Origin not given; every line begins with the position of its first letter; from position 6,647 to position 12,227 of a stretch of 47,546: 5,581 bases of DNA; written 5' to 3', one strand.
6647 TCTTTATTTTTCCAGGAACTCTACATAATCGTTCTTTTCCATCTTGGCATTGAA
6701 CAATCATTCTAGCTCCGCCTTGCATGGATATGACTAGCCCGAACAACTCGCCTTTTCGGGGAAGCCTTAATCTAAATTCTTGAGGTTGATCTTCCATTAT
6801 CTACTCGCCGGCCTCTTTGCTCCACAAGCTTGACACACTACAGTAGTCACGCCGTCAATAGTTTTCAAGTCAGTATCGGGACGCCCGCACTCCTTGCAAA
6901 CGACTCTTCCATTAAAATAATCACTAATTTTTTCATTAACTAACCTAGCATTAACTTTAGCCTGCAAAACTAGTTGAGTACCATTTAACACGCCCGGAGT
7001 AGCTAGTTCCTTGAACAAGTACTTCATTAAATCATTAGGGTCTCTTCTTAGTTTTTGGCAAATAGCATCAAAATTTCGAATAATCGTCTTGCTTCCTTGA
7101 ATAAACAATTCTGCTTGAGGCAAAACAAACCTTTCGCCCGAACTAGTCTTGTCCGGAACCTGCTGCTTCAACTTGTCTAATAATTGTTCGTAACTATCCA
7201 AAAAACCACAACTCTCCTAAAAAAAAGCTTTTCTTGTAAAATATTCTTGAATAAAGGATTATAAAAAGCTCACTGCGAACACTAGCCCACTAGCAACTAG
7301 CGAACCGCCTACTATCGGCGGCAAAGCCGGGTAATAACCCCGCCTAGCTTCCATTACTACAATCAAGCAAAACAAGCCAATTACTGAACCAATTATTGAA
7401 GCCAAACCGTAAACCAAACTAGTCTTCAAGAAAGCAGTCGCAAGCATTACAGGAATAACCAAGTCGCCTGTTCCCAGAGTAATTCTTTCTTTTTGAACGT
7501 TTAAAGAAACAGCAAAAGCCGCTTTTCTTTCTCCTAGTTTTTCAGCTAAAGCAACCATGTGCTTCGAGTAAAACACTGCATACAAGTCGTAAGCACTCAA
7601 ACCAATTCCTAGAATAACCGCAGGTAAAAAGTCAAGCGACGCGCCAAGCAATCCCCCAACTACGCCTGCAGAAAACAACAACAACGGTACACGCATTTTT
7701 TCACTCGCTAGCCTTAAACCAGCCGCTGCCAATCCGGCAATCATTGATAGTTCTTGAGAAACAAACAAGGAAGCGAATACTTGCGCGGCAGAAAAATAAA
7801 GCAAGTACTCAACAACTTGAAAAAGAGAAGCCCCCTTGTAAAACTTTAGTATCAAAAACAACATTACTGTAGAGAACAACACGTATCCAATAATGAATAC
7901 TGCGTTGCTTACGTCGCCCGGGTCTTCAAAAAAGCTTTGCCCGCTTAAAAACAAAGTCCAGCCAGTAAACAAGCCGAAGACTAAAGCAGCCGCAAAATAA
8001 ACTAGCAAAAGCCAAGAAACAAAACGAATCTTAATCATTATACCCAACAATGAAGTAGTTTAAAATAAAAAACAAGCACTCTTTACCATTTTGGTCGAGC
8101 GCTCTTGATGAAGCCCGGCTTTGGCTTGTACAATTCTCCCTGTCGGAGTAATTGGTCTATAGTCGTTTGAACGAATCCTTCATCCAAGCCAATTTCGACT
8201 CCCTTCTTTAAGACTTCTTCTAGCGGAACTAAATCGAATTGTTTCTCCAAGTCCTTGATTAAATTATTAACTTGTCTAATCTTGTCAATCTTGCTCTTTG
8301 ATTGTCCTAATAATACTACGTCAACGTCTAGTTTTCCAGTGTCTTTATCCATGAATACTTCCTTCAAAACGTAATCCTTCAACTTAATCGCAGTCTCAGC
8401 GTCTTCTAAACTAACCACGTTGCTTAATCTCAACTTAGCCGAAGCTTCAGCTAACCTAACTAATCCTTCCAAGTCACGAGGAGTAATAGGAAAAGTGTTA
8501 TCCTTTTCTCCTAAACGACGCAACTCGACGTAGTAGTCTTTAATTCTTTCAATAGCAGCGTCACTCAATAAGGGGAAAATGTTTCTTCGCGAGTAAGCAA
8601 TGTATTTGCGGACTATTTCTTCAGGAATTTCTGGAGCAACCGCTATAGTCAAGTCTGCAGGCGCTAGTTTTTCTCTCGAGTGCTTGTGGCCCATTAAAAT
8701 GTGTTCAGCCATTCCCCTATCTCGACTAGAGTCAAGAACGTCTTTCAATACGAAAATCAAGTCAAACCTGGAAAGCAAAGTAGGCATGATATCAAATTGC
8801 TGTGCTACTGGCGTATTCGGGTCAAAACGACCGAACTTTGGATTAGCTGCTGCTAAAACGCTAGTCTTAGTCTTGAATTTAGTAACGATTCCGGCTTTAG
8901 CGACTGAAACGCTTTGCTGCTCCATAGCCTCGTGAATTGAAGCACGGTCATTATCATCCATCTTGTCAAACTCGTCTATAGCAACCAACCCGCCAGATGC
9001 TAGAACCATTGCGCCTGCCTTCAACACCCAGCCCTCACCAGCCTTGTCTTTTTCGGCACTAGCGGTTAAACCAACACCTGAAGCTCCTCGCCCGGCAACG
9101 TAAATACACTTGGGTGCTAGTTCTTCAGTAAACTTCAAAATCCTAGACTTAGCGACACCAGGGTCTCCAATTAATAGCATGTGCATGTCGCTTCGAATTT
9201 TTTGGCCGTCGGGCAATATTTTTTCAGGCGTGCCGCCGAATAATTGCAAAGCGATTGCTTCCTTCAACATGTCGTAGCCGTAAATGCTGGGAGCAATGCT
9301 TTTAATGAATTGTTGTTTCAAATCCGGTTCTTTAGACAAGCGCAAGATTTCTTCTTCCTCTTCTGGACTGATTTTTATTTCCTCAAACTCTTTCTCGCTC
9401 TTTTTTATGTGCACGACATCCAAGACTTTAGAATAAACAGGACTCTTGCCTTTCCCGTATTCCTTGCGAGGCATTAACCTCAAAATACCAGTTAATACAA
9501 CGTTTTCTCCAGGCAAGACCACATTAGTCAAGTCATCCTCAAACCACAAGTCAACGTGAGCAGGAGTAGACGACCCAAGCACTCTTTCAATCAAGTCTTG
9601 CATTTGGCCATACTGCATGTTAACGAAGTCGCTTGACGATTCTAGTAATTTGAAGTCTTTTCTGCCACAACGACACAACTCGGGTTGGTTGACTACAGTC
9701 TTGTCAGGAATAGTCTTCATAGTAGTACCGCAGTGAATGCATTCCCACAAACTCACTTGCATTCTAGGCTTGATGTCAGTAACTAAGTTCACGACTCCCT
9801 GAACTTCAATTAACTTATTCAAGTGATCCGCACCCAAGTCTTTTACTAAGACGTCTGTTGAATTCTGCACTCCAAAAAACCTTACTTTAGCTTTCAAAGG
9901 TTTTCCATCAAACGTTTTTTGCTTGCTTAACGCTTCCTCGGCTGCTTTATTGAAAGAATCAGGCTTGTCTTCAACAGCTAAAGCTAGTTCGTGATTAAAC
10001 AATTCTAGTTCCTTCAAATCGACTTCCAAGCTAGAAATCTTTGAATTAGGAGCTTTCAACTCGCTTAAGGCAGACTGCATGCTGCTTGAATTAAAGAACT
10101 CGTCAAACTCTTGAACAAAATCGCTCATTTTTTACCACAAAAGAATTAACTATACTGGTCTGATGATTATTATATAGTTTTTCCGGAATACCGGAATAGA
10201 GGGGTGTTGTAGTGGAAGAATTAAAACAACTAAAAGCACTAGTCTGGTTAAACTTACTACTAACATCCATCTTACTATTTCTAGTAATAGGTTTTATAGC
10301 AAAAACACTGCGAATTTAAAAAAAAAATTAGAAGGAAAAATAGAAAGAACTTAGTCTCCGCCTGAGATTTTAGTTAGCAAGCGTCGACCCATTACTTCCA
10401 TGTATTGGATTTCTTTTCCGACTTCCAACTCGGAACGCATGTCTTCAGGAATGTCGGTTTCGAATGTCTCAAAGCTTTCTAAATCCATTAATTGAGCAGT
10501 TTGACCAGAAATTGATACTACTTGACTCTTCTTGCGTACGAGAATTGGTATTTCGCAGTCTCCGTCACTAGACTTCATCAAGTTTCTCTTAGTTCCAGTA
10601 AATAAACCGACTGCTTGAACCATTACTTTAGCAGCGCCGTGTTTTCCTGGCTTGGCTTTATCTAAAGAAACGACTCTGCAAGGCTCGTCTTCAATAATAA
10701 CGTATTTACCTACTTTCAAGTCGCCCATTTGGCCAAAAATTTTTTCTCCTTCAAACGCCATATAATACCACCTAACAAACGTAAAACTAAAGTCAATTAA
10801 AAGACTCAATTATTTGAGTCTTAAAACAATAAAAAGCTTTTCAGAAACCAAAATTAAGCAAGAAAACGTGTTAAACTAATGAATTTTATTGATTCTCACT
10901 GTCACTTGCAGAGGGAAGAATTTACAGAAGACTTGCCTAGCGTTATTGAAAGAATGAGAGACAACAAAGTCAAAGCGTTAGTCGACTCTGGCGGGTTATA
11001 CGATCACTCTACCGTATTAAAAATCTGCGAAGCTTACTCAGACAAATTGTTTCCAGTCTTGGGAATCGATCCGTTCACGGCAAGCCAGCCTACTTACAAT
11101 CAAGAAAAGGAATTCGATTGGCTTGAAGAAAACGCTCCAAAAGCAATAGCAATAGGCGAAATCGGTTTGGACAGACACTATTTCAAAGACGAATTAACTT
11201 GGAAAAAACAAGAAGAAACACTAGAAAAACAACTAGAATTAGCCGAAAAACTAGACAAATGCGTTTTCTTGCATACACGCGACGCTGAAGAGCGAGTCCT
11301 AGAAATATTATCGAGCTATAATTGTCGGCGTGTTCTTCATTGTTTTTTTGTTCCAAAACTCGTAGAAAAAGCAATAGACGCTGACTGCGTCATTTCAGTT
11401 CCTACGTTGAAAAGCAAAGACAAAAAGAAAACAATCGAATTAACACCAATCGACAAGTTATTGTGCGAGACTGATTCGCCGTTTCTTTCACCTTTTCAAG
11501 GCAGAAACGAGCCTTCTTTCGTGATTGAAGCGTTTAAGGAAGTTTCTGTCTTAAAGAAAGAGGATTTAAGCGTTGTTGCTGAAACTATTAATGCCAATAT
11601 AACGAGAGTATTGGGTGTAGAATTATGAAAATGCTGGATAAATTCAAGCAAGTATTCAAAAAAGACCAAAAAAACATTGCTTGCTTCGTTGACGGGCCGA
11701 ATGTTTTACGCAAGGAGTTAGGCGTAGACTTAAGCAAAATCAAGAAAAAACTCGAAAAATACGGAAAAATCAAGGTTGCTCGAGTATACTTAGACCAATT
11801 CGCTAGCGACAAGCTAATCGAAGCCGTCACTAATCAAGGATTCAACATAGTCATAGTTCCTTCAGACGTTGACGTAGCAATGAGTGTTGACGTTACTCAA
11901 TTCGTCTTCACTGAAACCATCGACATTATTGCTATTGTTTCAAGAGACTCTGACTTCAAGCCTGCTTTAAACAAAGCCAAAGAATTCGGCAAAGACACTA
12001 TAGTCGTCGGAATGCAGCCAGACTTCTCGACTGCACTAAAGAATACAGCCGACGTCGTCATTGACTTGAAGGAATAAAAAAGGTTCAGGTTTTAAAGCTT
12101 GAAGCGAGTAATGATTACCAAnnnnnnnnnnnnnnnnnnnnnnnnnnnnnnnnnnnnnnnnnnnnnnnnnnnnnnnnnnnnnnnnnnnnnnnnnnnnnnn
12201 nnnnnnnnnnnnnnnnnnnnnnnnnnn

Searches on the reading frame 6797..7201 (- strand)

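Call 63: search_protein_families(library=pfam, proteins=[window:6797-7201:-], max_evalue=0.001)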
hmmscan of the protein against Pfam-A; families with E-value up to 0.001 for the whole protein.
window:6797-7201:- (134 aa): 1 family
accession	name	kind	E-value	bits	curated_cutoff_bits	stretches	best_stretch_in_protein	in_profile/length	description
PF01873.23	eIF-5_eIF-2B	-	4e-30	104.6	27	1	18-129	4-117/117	Domain found in IF2B/IF5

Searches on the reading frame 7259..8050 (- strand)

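Call 63: search_protein_families(library=pfam, proteins=[window:7259-8050:-], max_evalue=0.001)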
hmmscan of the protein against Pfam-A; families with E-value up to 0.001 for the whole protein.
window:7259-8050:- (263 aa): 1 family
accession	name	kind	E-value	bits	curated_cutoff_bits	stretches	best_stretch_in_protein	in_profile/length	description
PF06550.16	SPP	-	6.7e-10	39.4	23.9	1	33-252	18-272/283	Signal-peptide peptidase, presenilin aspartyl protease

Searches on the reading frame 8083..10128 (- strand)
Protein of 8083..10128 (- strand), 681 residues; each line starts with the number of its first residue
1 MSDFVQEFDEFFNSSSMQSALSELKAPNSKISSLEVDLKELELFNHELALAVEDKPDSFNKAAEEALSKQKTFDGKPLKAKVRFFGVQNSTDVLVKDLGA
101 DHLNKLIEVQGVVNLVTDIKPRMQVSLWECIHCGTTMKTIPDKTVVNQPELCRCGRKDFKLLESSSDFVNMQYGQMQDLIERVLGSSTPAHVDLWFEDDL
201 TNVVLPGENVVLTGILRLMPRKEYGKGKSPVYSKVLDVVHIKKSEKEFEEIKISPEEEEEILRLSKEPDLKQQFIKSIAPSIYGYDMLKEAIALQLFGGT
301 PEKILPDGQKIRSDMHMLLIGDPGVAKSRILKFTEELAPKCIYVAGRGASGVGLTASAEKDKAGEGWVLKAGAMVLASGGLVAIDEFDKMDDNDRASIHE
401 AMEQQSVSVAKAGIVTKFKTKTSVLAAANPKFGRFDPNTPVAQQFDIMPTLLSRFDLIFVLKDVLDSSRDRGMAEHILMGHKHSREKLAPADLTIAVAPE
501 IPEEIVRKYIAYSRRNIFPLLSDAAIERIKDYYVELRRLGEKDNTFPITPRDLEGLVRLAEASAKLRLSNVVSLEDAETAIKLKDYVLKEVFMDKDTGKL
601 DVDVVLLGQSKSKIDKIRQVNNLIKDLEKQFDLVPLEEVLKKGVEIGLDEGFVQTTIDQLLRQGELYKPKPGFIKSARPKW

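Call 11: search_protein_families(library=pfam, proteins=[window:8083-10128:-])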
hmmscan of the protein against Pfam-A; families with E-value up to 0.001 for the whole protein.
window:8083-10128:- (681 aa): 6 families
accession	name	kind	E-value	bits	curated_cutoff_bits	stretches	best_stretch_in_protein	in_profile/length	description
PF00493.29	MCM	-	7.2e-89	297.2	23.3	1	258-479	2-222/224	MCM P-loop domain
PF17855.7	MCM_lid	-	1.9e-25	89.6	27.4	1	504-584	1-83/87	MCM AAA-lid domain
PF17207.9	MCM_OB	-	1.2e-23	83.6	24.8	1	95-220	2-126/126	MCM OB domain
PF01078.27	Mg_chelatase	-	4.1e-07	30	20.3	1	364-430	92-158/207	Magnesium chelatase, subunit ChlI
PF14551.11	MCM_N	-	4.4e-05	24.2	24.9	1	3-68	6-70/95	MCM N-terminal domain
PF07728.20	AAA_5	-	6.9e-05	23.3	22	1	316-431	1-124/139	AAA domain (dynein-related subfamily)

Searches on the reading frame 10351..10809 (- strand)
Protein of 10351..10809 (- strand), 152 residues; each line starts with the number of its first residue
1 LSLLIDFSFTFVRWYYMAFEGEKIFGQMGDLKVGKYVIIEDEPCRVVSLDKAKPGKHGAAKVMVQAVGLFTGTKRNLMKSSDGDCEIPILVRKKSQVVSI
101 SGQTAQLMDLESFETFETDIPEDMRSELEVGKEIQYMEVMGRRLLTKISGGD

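Call 63: search_protein_families(library=pfam, proteins=[window:10351-10809:-], max_evalue=0.001)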
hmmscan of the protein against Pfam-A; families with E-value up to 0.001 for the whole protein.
window:10351-10809:- (152 aa): 2 families
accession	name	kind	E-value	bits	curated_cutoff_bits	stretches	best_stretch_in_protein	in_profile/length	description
PF21485.3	IF5A-like_N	-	4.6e-16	58.8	27.1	1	27-81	7-61/63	Translation initiation factor 5A-like, N-terminal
PF08207.18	EFP_N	-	7.2e-05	23.2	23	1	28-59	2-33/58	Elongation factor P (EF-P) KOW-like domain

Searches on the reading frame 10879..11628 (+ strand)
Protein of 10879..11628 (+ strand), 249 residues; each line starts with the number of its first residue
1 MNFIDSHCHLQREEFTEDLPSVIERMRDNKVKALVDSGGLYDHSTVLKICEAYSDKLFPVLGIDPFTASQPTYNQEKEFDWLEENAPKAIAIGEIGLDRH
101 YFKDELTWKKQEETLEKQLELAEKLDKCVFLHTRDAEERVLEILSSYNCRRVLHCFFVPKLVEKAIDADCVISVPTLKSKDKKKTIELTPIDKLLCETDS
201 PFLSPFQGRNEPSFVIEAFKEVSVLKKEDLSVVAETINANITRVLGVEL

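Call 63: search_protein_families(library=pfam, proteins=[window:10879-11628:+], max_evalue=0.001)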
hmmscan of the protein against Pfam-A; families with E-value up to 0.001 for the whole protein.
window:10879-11628:+ (249 aa): 1 family
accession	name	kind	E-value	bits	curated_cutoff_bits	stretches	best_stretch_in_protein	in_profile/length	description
PF01026.27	TatD_DNase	-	4.5e-59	200.3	27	1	4-245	1-252/253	TatD related DNase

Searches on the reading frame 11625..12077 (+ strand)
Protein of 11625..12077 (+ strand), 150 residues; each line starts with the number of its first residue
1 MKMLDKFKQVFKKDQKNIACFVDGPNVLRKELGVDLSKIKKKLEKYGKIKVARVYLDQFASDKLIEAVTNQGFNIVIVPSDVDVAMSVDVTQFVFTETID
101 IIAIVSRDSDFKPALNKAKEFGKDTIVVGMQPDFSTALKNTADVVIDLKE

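Call 63: search_protein_families(library=pfam, proteins=[window:11625-12077:+], max_evalue=0.001)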
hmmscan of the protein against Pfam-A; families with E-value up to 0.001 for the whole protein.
window:11625-12077:+ (150 aa): 1 family
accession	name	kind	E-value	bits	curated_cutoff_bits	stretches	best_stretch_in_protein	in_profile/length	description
PF01936.24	NYN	-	3.8e-27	96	24.2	1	18-148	2-144/145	NYN domain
